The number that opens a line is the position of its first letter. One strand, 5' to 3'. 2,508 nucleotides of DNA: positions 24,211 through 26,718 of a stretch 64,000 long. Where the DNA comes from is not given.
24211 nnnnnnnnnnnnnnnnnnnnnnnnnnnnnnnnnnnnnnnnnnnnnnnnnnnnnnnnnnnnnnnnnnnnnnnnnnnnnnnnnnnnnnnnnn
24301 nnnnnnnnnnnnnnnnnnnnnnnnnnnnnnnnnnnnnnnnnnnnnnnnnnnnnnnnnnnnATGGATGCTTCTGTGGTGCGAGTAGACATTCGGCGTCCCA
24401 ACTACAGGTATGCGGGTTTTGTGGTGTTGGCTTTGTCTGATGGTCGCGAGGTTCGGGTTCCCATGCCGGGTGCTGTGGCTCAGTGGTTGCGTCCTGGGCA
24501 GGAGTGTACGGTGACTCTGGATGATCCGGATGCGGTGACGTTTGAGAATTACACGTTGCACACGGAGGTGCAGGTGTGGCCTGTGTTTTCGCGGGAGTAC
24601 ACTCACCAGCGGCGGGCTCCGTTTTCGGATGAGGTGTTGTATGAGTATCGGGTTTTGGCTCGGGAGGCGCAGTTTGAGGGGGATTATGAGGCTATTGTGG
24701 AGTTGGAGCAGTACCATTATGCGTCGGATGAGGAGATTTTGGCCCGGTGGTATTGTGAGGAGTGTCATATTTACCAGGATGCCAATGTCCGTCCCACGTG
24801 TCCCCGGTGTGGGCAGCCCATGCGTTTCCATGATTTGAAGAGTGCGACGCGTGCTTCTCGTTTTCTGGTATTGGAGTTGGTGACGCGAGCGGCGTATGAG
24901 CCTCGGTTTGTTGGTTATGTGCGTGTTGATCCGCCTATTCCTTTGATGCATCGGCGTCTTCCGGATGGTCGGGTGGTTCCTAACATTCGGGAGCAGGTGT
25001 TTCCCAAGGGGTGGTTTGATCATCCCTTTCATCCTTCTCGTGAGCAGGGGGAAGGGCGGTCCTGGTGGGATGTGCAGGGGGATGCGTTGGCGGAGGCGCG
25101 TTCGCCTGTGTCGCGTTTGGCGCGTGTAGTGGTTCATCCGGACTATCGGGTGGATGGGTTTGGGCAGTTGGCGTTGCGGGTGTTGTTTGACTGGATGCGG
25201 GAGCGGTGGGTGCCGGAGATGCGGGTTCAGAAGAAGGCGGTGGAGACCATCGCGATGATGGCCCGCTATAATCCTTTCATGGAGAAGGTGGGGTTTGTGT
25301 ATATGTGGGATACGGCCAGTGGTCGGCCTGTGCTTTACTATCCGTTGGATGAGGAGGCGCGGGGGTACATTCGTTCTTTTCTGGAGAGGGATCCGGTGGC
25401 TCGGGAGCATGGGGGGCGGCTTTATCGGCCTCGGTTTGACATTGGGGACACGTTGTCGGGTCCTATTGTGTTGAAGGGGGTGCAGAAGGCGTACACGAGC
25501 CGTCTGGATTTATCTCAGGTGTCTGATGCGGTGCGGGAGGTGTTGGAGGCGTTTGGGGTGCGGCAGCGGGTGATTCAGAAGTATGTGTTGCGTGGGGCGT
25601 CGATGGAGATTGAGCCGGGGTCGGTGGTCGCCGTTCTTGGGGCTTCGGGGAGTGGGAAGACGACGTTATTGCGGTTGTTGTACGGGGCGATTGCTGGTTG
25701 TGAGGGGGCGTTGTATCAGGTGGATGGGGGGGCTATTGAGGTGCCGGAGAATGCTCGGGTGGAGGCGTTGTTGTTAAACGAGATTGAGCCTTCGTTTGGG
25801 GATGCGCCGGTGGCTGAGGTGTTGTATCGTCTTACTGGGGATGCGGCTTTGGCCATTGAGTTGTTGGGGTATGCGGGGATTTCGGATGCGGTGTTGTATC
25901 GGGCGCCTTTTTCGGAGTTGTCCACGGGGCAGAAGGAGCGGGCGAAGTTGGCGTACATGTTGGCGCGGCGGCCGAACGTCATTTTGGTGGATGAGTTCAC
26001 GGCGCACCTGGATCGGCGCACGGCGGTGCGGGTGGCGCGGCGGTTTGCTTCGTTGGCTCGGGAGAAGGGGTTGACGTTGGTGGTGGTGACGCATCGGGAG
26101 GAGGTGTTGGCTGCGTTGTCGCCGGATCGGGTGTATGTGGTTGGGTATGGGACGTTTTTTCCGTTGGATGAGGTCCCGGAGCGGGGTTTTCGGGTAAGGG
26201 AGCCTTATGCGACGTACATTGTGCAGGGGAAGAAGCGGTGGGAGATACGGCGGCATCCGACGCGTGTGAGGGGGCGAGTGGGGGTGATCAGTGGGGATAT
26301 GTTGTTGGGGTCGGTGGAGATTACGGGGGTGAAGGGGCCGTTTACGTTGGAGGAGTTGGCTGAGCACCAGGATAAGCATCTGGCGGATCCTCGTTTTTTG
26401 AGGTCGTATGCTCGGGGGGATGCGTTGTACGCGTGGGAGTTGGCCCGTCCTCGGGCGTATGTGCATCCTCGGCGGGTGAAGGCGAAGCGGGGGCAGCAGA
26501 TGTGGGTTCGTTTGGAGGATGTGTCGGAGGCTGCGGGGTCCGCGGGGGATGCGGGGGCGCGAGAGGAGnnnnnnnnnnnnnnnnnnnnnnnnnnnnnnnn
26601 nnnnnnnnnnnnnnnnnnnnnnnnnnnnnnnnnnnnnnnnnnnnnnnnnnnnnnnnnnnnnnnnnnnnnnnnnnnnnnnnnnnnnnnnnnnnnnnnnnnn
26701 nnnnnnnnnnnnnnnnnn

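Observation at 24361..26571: Single 736-aa polypeptide fusing a Zn-ribbon GNAT-like domain, a soluble ABC-type ATPase and an ASCH (PUA-like) domain: candidate novel ATP-coupled RNA/macromolecule acetylation enzyme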

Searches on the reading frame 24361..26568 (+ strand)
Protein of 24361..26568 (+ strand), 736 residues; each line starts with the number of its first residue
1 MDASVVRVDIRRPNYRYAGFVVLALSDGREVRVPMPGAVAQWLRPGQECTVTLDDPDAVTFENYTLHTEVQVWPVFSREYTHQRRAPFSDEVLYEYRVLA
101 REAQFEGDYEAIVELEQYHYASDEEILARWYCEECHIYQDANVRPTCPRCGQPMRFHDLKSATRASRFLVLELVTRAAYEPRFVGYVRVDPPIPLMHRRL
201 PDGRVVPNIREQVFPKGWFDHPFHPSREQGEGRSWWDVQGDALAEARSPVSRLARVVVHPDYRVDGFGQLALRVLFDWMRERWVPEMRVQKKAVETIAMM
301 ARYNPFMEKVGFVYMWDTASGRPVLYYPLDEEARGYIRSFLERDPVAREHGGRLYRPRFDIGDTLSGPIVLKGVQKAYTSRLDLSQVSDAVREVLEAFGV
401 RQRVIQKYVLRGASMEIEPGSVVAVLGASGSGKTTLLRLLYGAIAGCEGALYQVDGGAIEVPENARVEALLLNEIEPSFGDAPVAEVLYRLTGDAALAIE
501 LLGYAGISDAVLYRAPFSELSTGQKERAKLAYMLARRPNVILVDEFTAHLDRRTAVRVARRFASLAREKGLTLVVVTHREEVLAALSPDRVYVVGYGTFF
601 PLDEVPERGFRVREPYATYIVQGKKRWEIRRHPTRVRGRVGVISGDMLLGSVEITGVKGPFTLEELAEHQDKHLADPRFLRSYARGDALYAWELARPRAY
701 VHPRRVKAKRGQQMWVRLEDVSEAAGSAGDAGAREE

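Call 3: search_protein_families(library=pfam, proteins=[window:24361-26568:+], max_evalue=1)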
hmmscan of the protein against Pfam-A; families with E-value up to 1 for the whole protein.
window:24361-26568:+ (736 aa): 27 families (the best 25 are shown)
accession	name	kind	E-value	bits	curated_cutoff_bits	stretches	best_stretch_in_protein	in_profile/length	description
PF00005.33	ABC_tran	-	9.7e-18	65.5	25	1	410-548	1-137/137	ABC transporter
PF13304.12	AAA_21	-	1.2e-09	39.1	27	2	516-580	234-300/304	AAA domain, putative AbiEii toxin, Type IV TA system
PF04266.20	ASCH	-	5.7e-08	33.8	21.2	1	612-670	3-66/103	ASCH domain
PF02463.25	SMC_N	-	3.2e-05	23.9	40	1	519-586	136-205/220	RecF/RecN/SMC N terminal domain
PF00583.31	Acetyltransf_1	-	9.5e-05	23.1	20.7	1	247-282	56-91/116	Acetyltransferase (GNAT) family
PF25199.1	nSTAND_NTPase5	-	0.00014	22.1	34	1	398-464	18-86/145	Novel STAND NTPase 5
PF20703.3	nSTAND1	-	0.00028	21.1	27.1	1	398-586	16-167/379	Novel STAND NTPase 1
PF13401.12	AAA_22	-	0.00063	20.5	27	1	421-579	6-124/130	AAA domain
PF13555.12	AAA_29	-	0.0026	17.9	27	1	404-437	6-39/61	P-loop containing region of AAA domain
PF13191.12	AAA_16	-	0.0063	17.5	32.6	1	421-549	25-143/167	AAA ATPase domain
PF19134.6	DUF5817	-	0.016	15.6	31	1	132-163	9-40/57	Domain of unknown function (DUF5817)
PF20720.3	nSTAND3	-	0.026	14.7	27.2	1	420-442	17-39/155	Novel STAND NTPase 3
PF05729.18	NACHT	-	0.028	14.7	26.7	1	422-445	2-25/167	NACHT domain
PF07191.17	Zn_ribbon_6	-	0.034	14.6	25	1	128-157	15-42/67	Double zinc ribbon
PF19993.5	DO-GTPase2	-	0.034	14.2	27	1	422-444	2-24/226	Double-GTPase 2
PF13718.12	GNAT_acetyltr_2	-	0.14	12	24.6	1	252-292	98-138/229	GNAT acetyltransferase 2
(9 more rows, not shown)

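Call 4: search_protein_families(library=ncbifam, proteins=[window:24361-26568:+], max_evalue=1)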
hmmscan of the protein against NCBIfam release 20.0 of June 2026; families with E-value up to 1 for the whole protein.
window:24361-26568:+ (736 aa): 196 families (the best 25 are shown)
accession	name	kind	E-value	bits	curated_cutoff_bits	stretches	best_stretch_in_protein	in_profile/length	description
TIGR04521.1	ECF_ATPase_2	equivalog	7.2e-24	84.3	330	2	498-600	124-224/279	energy-coupling factor transporter ATPase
TIGR03375.1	type_I_sec_LssB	subfamily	2.2e-23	82.4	693.1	2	519-597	603-677/696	type I secretion system permease/ATPase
TIGR02982.1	heterocyst_DevA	subfamily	2.4e-23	82.9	295.8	2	496-584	120-206/220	ABC exporter ATP-binding subunit, DevA family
TIGR02857.1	CydD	equivalog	3.1e-22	79.2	435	1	395-585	322-522/529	thiol reductant ABC exporter subunit CydD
TIGR02315.1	ABC_phnC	equivalog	2.1e-21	76.5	266.1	2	493-582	121-208/243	phosphonate ABC transporter ATP-binding protein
NF010155.0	PRK13634.1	equivalog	3e-21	76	413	2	497-600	124-225/290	energy-coupling factor ABC transporter ATP-binding protein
NF040873.1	AztA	equivalog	1.2e-20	73.9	220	1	407-585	5-184/191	zinc ABC transporter ATP-binding protein AztA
TIGR04520.1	ECF_ATPase_1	equivalog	1.3e-20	74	315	2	518-599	135-214/269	energy-coupling factor transporter ATPase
NF000355.4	ribo_prot_ABC_F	equivalog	2.4e-20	72.9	380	1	403-583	11-177/499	ribosomal protection-like ABC-F family protein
TIGR02211.1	LolD_lipo_ex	equivalog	3.4e-20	72.5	307.75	2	497-585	121-207/221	lipoprotein-releasing ABC transporter ATP-binding protein LolD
NF010068.0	PRK13548.1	equivalog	9.5e-20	70.8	261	1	393-599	4-221/261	heme ABC transporter ATP-binding protein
TIGR03005.1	ectoine_ehuA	equivalog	3.1e-19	69.2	345.4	2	496-594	125-220/252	ectoine/hydroxyectoine ABC transporter ATP-binding protein EhuA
TIGR03873.1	F420-0_ABC_ATP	hypoth_equivalog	3.9e-19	68.9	372.4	1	399-597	6-213/256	putative F420-0 ABC transporter ATP-binding protein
TIGR03608.1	L_ocin_972_ABC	subfamily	5.1e-19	68.5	254.85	2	516-584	131-198/206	putative bacteriocin export ABC transporter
TIGR02673.1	FtsE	equivalog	5.8e-19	68.6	264.85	2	518-586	136-203/214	cell division ATP-binding protein FtsE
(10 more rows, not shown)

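Call 5: find_homologous_proteins(query=window:24361-26568:+, max_evalue=0.00001)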
Query window:24361-26568:+ (736 aa): 929 proteins with E <= 0.00001 among 8000 candidates; the best 120 are listed.
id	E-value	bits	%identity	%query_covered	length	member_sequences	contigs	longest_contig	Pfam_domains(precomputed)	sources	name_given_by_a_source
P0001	0.0e+0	1678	100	100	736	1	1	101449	PF00005.34,PF13304.13,PF04266.21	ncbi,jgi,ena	-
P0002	0.0e+0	1464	89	98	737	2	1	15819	PF00005.34,PF02463.26,PF13304.13,PF04266.21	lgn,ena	-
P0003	0.0e+0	1411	84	100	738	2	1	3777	PF00005.34,PF02463.26,PF13304.13,PF04266.21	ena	-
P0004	0.0e+0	1197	72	98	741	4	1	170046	PF00005.34,PF13401.13,PF13304.13,PF04266.21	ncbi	-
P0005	0.0e+0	1173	70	99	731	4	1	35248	PF00005.34,PF00583.32,PF13304.13,PF04266.21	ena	-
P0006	0.0e+0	1171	70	99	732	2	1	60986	PF00005.34,PF02463.26,PF00583.32,PF13304.13,PF04266.21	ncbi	-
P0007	0.0e+0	1167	70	99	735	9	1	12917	PF00005.34,PF13304.13,PF04266.21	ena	-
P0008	0.0e+0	1158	69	100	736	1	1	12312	PF00005.34,PF13304.13,PF04266.21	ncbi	-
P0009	0.0e+0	1147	68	98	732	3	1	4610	PF00005.34,PF13304.13,PF04266.21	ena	-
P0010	0.0e+0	1145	69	99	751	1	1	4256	PF00005.34,PF02463.26,PF00583.32,PF13304.13,PF04266.21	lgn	-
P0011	0.0e+0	1138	69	100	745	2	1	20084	PF00005.34,PF13401.13,PF13304.13,PF04266.21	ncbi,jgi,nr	ncbi:MAG: ATP-binding cassette domain-containing protein [Chloroflexi bacterium]|nr:ATP-binding cass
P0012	0.0e+0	1135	68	99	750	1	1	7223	PF00005.34,PF02463.26,PF00583.32,PF13304.13,PF04266.21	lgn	-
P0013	0.0e+0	1134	68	97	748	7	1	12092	PF00005.34,PF13476.13,PF02463.26,PF00583.32,PF13304.13,PF04266.21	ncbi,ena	-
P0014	0.0e+0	1127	68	99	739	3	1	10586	PF00005.34,PF13304.13,PF04266.21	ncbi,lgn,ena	-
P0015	0.0e+0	1109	67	98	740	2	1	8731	PF00005.34,PF04266.21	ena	-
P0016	0.0e+0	1106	67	98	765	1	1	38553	PF00005.34,PF13304.13,PF04266.21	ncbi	-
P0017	0.0e+0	1106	66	98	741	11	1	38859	PF00005.34,PF04266.21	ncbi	-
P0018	0.0e+0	1103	66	99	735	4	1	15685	PF00005.34,PF13401.13,PF13304.13,PF04266.21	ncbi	-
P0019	0.0e+0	1092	70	94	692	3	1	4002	PF00005.34,PF13401.13,PF13304.13,PF04266.21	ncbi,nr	ncbi:MAG: GNAT family N-acetyltransferase, partial [Chloroflexi bacterium]|nr:GNAT family N-acetyltr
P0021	0.0e+0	1072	64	98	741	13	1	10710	PF00005.34,PF13401.13,PF02463.26,PF00583.32,PF13304.13,PF04266.21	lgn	-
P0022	0.0e+0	1068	65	98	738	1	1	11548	PF00005.34,PF00583.32,PF13304.13,PF04266.21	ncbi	-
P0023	0.0e+0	1066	64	98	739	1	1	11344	PF00005.34,PF02463.26,PF13304.13,PF04266.21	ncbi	-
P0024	0.0e+0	1064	63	98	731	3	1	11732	PF00005.34,PF02463.26,PF00583.32,PF13304.13,PF04266.21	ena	-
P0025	0.0e+0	1064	64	99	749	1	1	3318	PF00005.34,PF04266.21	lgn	-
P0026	0.0e+0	1064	63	98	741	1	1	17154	PF00005.34,PF13401.13,PF02463.26,PF13304.13,PF04266.21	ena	-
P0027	0.0e+0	1058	64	97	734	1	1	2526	PF00005.34,PF02463.26,PF00583.32,PF13304.13,PF04266.21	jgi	-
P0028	0.0e+0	1057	66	98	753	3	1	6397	PF00005.34,PF13401.13,PF13304.13,PF13191.13,PF04266.21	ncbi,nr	ncbi:MAG: ATP-binding cassette domain-containing protein [Chloroflexi bacterium]|nr:ATP-binding cass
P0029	0.0e+0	1056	65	98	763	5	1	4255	PF00005.34,PF13304.13,PF04266.21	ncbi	-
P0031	0.0e+0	1054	65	99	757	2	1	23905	PF00005.34,PF13401.13,PF13304.13,PF13191.13,PF04266.21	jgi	-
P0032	0.0e+0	1050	63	98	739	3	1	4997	PF00005.34,PF02463.26,PF13304.13,PF04266.21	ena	-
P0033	0.0e+0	1049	61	98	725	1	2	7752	PF00005.34,PF02463.26,PF13304.13,PF04266.21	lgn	-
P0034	0.0e+0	1046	63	98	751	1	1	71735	PF00005.34,PF13401.13,PF02463.26,PF13304.13,PF04266.21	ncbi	-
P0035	0.0e+0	1045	64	98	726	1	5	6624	PF00005.34,PF13304.13,PF04266.21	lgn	-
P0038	0.0e+0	1038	63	98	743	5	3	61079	PF00005.34,PF13401.13,PF02463.26,PF13304.13,PF04266.21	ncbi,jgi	jgi:hypothetical protein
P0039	0.0e+0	1037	67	90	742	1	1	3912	PF00005.34,PF13304.13,PF04266.21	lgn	-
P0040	0.0e+0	1036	64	99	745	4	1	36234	PF00005.34,PF13304.13,PF04266.21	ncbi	-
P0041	0.0e+0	1031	63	96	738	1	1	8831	PF00005.34,PF13401.13,PF02463.26,PF13304.13,PF04266.21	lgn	-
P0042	0.0e+0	1030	62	99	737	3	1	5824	PF00005.34,PF13401.13,PF02463.26,PF13304.13,PF04266.21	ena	-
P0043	0.0e+0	1029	62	98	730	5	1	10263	PF00005.34,PF02463.26,PF25199.2,PF13304.13,PF04266.21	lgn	-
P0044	0.0e+0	1029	63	99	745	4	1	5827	PF00005.34,PF13401.13,PF13304.13,PF04266.21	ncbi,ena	-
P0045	0.0e+0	1029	63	98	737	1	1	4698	PF00005.34,PF13401.13,PF13304.13,PF04266.21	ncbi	-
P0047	0.0e+0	1013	62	98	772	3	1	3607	PF00005.34,PF13304.13,PF04266.21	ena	-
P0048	5.7e-298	1008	61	99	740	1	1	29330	PF00005.34,PF13401.13,PF02463.26,PF13304.13,PF04266.21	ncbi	-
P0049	8.7e-296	1001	61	97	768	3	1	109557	PF00005.34,PF13401.13,PF02463.26,PF13304.13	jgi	jgi:ABC-type ATPase with predicted acetyltransferase domain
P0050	1.2e-295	1001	60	98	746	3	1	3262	PF00005.34,PF13401.13,PF13304.13,PF04266.21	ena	-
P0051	5.4e-290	982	60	100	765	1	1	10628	PF00005.34,PF13304.13,PF04266.21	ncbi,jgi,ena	-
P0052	4.8e-288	975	60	96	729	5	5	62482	PF00005.34,PF02463.26,PF13304.13,PF04266.21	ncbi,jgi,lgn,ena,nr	ncbi:MAG TPA: AAA family ATPase [Chloroflexota bacterium]|nr:AAA family ATPase [Chloroflexota bacter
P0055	1.6e-282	957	59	98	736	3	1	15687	PF00005.34,PF13401.13,PF02463.26,PF25199.2,PF00583.32,PF13304.13,PF04266.21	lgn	-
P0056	1.6e-281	954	59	97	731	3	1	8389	PF00005.34,PF13401.13,PF02463.26,PF13304.13,PF04266.21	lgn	-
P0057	7.4e-279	945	57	100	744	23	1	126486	PF00005.34,PF13401.13,PF02463.26,PF00583.32,PF13304.13,PF04266.21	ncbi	-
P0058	9.6e-273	925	57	99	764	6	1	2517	PF00005.34,PF13401.13,PF13304.13,PF04266.21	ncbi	-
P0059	1.1e-268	911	58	99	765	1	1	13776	PF00005.34,PF13304.13,PF04266.21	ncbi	-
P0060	3.1e-266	903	56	98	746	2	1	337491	PF00005.34,PF13401.13,PF02463.26,PF13304.13,PF04266.21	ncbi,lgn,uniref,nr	ncbi:ATP-binding cassette domain-containing protein [Rhodothermus profundi]|uniref:ABC transporter d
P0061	4.1e-255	867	54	97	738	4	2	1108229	PF00005.34,PF13401.13,PF13304.13,PF04266.21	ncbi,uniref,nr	ncbi:hypothetical protein ARMA_2699 [Ardenticatena maritima]|uniref:ABC transporter n=1 Tax=Ardentic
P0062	1.8e-236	805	69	71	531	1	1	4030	PF00005.34,PF13304.13,PF04266.21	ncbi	-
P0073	3.2e-204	698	54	81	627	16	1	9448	PF00005.34,PF13304.13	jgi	jgi:ABC-type ATPase with predicted acetyltransferase domain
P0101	7.3e-186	638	51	80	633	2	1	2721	PF00005.34,PF13401.13,PF13304.13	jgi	jgi:ABC-type ATPase with predicted acetyltransferase domain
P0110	2.2e-184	633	50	81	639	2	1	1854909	PF00005.34,PF13304.13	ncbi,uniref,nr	ncbi:GNAT family N-acetyltransferase [Thermococcus sp. 5-4]|uniref:GNAT family N-acetyltransferase n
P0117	9.9e-184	631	50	80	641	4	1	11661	PF13508.14,PF00005.34,PF13401.13,PF13304.13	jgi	jgi:ABC-type ATPase with predicted acetyltransferase domain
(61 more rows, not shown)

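Call 6: search_solved_structures(query=window:24361-26568:+, max_evalue=0.01)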
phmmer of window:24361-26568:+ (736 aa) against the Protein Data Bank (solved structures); distinct sequences matched with E-value up to 0.01: 566 (the best 60 are shown).
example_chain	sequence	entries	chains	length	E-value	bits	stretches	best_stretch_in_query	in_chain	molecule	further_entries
2dp9_A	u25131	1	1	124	1.3e-32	116.1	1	604-721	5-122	Hypothetical protein TTHA0113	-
1wk2_A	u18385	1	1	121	1.7e-32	115.6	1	604-721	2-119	HYPOTHETICAL PROTEIN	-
4f4c_A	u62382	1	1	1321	1.5e-23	86.1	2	408-600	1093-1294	Multidrug resistance protein pgp-1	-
8wd9_D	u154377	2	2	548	4.6e-22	81.2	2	376-620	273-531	Probable dipeptide-transport ATP-binding protein ABC transporter DppD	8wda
8wdb_D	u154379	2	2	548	2.4e-21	78.8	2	376-620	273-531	Probable dipeptide-transport ATP-binding protein ABC transporter DppD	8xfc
6fn1_A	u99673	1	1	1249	1.1e-19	73.3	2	409-583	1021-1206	Human-mouse chimeric ABCB1 (ABCBHM)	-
6fn4_A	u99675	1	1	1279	1.2e-19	73.2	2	409-583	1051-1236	Apo form of Human-mouse chimeric ABCB1 (ABCB1HM) in complex with Antigen binding fragment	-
6q81_A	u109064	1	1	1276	1.4e-19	73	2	409-583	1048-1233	P-glycoprotein (ABCB1)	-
6ujw_A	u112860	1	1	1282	1.4e-19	73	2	409-583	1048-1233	ATP-dependent translocase ABCB1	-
6ujp_A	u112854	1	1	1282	1.4e-19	73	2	409-583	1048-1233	ATP-dependent translocase ABCB1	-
6ujs_A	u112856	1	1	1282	1.4e-19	73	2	409-583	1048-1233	ATP-dependent translocase ABCB1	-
6ujr_A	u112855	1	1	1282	1.4e-19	73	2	409-583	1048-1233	ATP-dependent translocase ABCB1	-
4m1m_A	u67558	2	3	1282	1.4e-19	73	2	409-583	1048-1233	Multidrug resistance protein 1A | ATP-dependent translocase ABCB1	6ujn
6ujt_A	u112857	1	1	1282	1.4e-19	73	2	409-583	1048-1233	ATP-dependent translocase ABCB1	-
4m2s_A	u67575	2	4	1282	1.4e-19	73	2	409-583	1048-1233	Multidrug resistance protein 1A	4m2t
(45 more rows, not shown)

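Call 7: search_protein_families(library=padloc, proteins=[window:24361-26568:+], max_evalue=0.01)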
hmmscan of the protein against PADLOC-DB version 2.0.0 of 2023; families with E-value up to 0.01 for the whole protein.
window:24361-26568:+ (736 aa): 10 families
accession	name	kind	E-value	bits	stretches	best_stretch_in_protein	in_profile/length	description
PDLC04135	mad3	-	4e-26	90.4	2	516-596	260-339/374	mads_3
PDLC04140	mad8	-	2.2e-12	45.1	1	409-585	16-239/314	mads_8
PDLC02980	AriA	-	1.8e-10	39.2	1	515-581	233-301/304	-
PDLC02335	AbiLi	-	1.1e-08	32.5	1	506-607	165-266/326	AbiLi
PDLC03878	NsnB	-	2.4e-05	22.3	1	532-586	231-284/345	-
PDLC00075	GajA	-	2.9e-05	20.8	1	521-595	250-322/536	AAA ATPase domain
PDLC02914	ATPase-Toprim_I-B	-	0.00053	17.3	1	533-592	198-257/443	-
PDLC04182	HEC-01A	-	0.001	16.1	0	537-594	305-362/406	-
PDLC00269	PtuA1|PtuA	-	0.006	13.9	0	420-448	33-60/446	AAA ATPase domain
PDLC04570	PDC-M31A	-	0.0094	13.1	0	414-438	15-39/395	-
